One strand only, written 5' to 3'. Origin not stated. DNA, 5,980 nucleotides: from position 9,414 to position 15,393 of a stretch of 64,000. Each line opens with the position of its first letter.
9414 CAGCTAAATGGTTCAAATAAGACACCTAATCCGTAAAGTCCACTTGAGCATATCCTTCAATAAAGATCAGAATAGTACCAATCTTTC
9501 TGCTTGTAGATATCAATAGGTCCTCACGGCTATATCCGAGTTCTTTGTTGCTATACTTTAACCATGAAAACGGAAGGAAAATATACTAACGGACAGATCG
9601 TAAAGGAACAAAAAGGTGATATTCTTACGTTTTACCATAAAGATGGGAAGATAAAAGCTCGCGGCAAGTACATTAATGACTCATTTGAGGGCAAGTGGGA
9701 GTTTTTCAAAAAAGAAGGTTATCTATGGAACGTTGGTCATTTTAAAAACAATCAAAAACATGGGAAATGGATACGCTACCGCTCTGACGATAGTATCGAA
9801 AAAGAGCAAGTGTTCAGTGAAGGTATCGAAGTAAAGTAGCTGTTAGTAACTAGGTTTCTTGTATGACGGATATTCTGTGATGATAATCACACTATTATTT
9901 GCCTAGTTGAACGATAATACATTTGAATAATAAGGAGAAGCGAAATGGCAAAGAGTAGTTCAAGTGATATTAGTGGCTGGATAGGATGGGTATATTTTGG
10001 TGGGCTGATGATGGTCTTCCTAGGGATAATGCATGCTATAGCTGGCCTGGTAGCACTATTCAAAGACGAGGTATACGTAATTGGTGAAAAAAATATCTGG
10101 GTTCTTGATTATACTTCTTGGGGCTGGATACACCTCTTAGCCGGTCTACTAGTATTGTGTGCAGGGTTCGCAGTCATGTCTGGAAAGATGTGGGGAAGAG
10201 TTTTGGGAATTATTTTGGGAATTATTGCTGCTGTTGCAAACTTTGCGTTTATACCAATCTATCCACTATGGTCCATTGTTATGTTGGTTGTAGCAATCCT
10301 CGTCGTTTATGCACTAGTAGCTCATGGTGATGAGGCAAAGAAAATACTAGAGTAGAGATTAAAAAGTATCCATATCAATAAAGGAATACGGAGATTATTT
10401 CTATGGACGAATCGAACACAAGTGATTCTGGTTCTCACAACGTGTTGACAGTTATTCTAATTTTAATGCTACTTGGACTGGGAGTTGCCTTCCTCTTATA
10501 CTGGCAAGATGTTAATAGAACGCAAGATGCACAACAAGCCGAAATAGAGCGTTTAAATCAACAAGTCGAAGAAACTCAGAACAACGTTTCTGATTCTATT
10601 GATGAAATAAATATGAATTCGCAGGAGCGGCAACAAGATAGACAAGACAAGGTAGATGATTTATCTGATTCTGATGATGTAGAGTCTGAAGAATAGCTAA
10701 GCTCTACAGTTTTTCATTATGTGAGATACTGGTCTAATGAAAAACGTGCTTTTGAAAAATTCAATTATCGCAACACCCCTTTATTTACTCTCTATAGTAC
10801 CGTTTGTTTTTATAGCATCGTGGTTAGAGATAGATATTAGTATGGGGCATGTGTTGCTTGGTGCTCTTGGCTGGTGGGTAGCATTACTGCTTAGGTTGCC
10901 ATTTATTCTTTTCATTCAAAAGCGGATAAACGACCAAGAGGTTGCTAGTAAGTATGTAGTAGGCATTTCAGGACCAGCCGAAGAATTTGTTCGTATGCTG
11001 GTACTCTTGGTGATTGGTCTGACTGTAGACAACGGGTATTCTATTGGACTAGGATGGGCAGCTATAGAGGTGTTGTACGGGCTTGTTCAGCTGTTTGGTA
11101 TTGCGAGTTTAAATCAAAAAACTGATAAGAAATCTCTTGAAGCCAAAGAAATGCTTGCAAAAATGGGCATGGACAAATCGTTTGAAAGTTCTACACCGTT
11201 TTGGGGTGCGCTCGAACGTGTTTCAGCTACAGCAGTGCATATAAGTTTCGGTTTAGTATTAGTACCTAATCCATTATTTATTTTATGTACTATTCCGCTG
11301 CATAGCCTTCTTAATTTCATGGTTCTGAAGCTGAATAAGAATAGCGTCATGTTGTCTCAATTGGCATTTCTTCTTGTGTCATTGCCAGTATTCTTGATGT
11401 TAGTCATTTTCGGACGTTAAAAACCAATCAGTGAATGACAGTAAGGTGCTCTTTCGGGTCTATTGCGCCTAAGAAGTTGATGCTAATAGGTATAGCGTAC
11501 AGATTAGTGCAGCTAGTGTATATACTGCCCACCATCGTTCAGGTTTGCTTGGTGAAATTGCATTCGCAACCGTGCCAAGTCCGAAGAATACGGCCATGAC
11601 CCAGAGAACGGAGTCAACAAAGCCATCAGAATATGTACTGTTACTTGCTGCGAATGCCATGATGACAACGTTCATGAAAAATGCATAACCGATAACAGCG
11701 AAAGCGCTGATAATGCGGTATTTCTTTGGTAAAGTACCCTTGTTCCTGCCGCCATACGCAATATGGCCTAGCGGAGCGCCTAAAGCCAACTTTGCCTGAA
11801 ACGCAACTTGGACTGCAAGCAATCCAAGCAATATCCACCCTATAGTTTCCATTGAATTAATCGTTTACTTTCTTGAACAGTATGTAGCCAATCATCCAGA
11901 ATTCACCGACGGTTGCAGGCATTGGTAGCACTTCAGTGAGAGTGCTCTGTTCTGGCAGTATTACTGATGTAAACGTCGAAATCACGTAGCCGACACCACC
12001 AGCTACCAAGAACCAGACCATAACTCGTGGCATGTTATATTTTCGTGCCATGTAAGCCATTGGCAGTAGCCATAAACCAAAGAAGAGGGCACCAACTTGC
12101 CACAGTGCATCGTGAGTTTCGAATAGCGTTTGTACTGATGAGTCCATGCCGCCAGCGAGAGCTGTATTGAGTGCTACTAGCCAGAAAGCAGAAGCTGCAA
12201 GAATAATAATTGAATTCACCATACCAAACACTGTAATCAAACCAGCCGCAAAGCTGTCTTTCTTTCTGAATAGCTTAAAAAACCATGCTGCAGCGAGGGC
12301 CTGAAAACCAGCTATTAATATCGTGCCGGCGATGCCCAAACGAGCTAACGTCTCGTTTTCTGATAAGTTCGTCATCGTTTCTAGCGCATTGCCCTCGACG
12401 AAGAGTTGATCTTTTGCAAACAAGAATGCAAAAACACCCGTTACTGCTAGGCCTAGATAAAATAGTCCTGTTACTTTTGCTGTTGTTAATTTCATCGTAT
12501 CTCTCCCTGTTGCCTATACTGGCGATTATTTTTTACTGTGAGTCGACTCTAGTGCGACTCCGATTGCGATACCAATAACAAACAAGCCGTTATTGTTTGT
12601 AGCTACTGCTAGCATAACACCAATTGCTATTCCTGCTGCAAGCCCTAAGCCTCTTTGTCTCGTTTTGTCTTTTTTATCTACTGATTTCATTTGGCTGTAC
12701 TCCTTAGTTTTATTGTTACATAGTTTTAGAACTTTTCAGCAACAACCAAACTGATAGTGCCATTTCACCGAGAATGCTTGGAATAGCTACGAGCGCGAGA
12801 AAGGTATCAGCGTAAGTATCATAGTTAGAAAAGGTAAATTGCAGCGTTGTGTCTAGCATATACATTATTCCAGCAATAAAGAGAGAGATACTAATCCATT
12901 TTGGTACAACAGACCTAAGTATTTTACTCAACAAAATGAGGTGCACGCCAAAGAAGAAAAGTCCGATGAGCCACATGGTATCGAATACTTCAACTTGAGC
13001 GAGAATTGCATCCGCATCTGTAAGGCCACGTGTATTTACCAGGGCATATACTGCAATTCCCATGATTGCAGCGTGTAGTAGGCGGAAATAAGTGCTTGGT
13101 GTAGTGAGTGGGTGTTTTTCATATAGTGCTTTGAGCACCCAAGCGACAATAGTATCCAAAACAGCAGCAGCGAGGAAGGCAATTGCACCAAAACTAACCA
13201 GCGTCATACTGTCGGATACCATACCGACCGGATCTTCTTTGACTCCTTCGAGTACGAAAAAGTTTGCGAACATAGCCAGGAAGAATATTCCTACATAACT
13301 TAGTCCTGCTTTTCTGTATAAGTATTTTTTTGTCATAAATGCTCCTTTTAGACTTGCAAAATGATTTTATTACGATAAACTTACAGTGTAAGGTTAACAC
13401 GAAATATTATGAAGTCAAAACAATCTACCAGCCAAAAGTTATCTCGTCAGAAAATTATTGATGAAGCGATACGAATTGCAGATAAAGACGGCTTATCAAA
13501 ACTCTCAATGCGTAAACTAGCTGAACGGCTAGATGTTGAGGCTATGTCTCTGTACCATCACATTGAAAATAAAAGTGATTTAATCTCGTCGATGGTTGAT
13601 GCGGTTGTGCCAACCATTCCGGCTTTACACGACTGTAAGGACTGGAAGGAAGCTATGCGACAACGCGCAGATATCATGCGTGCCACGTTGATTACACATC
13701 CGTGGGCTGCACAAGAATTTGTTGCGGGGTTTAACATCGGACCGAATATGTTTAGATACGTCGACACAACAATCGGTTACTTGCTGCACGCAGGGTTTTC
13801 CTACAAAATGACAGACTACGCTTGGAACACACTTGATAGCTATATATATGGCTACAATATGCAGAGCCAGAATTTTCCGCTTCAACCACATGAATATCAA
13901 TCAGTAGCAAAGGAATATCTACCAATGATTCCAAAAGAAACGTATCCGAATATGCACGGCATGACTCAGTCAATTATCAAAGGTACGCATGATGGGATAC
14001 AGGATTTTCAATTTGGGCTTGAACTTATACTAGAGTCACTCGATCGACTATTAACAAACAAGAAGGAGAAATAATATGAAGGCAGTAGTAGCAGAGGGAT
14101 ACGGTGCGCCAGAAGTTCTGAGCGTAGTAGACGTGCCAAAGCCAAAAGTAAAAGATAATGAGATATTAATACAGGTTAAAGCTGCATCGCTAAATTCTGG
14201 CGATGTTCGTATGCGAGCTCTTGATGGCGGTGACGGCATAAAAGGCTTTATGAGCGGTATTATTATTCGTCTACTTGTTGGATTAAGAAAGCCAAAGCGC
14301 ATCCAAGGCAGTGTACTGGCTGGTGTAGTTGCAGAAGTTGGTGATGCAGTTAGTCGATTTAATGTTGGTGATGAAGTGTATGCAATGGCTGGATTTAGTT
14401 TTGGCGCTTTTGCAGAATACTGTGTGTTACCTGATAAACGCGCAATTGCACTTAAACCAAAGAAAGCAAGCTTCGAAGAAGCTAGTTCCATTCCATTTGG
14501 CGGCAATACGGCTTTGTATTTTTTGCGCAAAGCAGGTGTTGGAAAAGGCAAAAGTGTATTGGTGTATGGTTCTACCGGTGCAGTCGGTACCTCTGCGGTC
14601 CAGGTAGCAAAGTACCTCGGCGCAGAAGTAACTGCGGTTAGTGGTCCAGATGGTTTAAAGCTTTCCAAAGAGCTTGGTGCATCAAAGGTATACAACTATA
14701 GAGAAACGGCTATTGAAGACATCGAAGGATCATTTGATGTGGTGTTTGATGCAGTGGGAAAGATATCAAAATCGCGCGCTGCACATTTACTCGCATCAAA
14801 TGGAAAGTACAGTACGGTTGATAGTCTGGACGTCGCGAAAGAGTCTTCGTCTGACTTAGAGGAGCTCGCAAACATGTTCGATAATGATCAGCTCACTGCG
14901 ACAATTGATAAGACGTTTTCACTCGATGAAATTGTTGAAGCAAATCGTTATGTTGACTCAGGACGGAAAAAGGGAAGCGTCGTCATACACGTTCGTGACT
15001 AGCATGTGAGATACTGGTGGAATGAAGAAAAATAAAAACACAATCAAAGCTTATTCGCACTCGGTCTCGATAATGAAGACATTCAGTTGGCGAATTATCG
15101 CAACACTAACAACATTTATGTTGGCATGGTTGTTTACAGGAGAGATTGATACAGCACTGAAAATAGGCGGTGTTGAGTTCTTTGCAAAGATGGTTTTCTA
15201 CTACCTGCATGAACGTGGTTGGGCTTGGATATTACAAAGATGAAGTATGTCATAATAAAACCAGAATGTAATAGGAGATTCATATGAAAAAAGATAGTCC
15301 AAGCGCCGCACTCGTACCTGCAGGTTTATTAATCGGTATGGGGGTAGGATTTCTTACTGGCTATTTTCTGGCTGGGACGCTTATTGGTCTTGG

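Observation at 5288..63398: Recurrent -10 box exactly 6 nt upstream of the ATG, implying widespread leaderless mRNAs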

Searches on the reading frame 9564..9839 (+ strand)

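Call 47: search_protein_families(library=pfam, proteins=[window:9564-9839:+], max_evalue=0.001)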
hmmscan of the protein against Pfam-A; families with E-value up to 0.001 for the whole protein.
window:9564-9839:+ (91 aa): 1 family
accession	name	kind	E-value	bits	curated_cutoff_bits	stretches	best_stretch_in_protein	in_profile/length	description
PF07661.19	MORN_2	-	0.00025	21.4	29.6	0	22-38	6-22/22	MORN repeat variant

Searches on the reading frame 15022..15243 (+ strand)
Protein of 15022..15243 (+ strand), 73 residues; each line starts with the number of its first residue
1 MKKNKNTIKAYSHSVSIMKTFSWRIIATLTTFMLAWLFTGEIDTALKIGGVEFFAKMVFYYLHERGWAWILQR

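Call 47: search_protein_families(library=pfam, proteins=[window:15022-15243:+], max_evalue=0.001)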
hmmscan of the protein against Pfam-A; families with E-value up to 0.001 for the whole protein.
window:15022-15243:+ (73 aa): 1 family
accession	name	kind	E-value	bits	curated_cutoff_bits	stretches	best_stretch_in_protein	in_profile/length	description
PF09834.14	DUF2061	-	1.4e-21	77.1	23.1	1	17-68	1-52/52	Predicted membrane protein (DUF2061)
